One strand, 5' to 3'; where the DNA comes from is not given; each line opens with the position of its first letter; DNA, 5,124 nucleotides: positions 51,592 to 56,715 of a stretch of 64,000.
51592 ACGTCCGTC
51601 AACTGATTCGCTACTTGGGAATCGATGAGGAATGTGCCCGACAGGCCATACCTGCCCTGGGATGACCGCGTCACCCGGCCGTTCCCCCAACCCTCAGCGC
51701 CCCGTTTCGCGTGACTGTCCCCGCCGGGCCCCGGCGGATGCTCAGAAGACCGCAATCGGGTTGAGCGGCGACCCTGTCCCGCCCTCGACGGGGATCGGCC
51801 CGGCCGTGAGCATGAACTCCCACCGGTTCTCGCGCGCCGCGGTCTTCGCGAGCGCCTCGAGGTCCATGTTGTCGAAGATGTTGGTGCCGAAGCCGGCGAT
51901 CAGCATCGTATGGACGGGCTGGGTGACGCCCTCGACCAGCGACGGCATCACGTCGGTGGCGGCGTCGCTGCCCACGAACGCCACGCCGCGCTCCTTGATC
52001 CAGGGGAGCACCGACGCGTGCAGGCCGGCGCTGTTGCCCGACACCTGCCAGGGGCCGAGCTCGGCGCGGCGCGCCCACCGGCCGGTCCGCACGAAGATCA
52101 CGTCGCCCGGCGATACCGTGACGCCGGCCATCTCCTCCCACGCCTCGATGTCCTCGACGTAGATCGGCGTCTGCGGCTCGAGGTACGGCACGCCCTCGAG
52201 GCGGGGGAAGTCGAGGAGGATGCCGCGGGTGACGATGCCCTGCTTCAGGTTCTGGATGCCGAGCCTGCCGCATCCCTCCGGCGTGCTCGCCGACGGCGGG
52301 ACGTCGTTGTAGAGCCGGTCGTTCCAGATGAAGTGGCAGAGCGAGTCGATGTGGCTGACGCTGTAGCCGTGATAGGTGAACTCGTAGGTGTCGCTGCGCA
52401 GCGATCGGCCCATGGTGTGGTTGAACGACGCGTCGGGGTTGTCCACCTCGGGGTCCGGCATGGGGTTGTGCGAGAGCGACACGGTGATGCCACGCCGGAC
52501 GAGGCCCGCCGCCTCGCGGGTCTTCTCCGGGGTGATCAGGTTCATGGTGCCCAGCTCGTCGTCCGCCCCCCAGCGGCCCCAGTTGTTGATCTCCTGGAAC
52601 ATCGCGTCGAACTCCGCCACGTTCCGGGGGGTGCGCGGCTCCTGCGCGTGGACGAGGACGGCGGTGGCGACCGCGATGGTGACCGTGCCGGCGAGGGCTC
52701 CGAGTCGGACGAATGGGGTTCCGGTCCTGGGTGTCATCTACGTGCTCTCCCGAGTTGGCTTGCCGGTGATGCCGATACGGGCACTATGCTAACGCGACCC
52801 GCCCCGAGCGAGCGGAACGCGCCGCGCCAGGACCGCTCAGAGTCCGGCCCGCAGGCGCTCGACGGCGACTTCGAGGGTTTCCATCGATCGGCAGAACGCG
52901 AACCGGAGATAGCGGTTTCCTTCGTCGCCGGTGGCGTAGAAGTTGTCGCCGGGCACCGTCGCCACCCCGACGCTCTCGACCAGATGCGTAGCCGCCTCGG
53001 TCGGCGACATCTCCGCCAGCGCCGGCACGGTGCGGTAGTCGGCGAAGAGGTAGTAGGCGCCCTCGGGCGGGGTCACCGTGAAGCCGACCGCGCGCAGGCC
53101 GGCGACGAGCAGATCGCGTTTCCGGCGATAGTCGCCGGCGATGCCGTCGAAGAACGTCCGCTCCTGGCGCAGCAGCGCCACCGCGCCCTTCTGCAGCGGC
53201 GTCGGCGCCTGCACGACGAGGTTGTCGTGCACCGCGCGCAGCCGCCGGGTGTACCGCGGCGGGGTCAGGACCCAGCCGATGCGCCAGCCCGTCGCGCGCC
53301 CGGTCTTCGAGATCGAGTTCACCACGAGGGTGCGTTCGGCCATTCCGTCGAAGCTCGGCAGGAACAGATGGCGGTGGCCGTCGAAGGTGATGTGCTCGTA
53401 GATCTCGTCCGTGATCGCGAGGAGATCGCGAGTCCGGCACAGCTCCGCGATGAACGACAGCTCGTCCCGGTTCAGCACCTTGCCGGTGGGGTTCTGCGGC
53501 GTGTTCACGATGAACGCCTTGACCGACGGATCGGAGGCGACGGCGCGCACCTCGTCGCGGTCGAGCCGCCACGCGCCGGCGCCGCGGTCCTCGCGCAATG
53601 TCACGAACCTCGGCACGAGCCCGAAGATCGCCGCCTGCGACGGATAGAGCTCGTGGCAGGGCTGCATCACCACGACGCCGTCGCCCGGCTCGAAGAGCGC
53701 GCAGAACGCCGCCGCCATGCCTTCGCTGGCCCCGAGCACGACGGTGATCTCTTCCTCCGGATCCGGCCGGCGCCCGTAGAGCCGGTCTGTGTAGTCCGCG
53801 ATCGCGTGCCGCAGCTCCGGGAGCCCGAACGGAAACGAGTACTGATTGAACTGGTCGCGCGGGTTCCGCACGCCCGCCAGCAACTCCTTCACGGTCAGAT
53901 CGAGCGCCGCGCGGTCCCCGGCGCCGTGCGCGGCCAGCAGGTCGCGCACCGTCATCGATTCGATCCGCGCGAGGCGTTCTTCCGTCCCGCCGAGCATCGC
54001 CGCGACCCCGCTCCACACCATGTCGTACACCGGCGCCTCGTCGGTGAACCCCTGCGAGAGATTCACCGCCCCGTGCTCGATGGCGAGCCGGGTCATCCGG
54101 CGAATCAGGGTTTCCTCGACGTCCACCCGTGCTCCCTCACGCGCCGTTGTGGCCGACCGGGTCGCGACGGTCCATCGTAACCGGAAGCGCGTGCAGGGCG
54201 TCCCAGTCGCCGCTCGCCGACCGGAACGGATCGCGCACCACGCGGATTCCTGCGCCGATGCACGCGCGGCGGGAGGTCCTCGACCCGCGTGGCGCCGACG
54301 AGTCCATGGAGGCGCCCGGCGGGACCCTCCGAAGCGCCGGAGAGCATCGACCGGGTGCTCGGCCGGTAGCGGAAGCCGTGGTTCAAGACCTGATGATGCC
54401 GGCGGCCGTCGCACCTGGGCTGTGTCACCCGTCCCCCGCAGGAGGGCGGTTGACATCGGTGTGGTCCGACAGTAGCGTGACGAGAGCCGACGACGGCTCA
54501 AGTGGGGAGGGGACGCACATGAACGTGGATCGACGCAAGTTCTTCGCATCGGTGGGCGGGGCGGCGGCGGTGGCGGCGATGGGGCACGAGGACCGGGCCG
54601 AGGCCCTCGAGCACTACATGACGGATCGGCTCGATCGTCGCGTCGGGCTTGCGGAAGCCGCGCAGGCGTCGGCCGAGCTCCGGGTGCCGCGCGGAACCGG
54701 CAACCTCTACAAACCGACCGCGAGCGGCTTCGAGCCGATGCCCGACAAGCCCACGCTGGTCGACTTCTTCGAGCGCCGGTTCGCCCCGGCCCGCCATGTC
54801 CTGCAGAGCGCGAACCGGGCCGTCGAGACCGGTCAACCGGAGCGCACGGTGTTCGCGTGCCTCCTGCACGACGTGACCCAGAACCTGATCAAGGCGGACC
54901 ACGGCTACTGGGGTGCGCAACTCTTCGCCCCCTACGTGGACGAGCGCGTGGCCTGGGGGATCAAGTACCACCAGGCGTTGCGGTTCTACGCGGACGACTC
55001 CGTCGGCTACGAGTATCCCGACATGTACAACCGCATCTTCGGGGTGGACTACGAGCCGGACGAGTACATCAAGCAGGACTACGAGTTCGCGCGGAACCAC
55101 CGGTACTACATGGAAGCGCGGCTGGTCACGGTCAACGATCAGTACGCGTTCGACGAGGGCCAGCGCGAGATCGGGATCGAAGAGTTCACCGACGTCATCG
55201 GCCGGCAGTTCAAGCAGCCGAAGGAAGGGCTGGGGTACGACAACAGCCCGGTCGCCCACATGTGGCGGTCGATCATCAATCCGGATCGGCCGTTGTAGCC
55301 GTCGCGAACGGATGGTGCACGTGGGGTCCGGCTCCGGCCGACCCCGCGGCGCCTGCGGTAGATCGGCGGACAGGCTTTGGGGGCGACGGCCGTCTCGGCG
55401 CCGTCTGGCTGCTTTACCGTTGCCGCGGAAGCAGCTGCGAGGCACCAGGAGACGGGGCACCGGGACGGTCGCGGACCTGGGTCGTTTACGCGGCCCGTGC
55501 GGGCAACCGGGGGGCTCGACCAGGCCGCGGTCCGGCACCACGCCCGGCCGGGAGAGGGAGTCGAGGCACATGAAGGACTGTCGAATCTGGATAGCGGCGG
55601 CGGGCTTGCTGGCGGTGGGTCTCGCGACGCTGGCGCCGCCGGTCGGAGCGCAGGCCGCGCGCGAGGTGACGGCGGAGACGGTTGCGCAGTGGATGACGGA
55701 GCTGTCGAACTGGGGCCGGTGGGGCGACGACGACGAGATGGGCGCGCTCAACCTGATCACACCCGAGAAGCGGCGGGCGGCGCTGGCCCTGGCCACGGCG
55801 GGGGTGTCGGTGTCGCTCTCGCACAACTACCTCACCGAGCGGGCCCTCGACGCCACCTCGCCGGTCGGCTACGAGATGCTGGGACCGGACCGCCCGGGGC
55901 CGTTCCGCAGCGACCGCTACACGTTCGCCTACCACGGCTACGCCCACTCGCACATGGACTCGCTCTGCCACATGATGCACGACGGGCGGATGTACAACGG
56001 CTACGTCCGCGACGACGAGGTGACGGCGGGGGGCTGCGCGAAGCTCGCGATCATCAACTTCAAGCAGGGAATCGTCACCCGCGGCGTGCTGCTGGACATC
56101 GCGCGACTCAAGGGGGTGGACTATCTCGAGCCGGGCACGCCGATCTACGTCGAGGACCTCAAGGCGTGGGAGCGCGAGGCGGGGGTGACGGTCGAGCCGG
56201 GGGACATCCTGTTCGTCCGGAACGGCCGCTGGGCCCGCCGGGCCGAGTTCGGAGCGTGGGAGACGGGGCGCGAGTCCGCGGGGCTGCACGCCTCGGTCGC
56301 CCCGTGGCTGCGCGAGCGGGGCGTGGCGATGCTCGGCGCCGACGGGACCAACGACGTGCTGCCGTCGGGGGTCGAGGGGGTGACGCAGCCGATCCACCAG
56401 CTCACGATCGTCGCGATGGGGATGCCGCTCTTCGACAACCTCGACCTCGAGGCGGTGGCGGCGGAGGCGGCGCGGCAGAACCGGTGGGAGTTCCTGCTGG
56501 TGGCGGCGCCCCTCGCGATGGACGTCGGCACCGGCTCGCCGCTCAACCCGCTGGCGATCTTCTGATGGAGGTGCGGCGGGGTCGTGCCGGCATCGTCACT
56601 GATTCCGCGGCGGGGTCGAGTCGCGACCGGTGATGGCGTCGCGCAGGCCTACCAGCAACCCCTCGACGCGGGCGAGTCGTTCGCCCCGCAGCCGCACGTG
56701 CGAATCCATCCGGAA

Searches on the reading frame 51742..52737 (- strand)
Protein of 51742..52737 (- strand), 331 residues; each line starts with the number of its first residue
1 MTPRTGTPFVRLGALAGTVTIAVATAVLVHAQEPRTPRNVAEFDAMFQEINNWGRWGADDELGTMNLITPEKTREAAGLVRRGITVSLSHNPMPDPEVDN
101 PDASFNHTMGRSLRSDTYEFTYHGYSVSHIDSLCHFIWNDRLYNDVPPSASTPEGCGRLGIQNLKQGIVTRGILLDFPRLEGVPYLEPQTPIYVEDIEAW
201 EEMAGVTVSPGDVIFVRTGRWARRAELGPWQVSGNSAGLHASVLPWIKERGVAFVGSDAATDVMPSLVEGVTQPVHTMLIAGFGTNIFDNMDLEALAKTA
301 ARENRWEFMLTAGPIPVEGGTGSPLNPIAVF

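Call 11: search_protein_families(library=pfam, proteins=[window:51742-52737:-], max_evalue=0.01)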
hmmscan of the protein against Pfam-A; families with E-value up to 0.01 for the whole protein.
window:51742-52737:- (331 aa): 1 family
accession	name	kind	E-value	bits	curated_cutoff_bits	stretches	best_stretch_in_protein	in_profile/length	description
PF04199.19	Cyclase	-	1.2e-15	58.5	23.1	1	103-259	17-137/142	Putative cyclase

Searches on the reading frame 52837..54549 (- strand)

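Call 11: search_protein_families(library=pfam, proteins=[window:52837-54549:-], max_evalue=0.01)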
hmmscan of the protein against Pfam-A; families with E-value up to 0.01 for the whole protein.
window:52837-54549:- (570 aa): 1 family
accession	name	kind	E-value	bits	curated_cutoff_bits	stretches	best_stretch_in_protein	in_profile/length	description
PF00155.27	Aminotran_1_2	-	3.6e-51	174.9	19.7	1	231-566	32-361/361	Aminotransferase class I and II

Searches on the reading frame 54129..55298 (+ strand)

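Call 11: search_protein_families(library=pfam, proteins=[window:54129-55298:+], max_evalue=0.01)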
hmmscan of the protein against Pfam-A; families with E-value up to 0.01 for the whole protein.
window:54129-55298:+ (389 aa): 1 family
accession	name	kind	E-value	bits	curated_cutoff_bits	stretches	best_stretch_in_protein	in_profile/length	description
PF01966.28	HD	-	0.0069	17.1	22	0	233-283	14-87/116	HD domain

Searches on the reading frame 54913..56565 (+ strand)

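Call 11: search_protein_families(library=pfam, proteins=[window:54913-56565:+], max_evalue=0.01)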
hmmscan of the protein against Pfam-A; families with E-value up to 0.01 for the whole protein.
window:54913-56565:+ (550 aa): 1 family
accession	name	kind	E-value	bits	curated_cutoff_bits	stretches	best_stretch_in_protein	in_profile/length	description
PF04199.19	Cyclase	-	7.4e-16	59.1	23.1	1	335-478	21-137/142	Putative cyclase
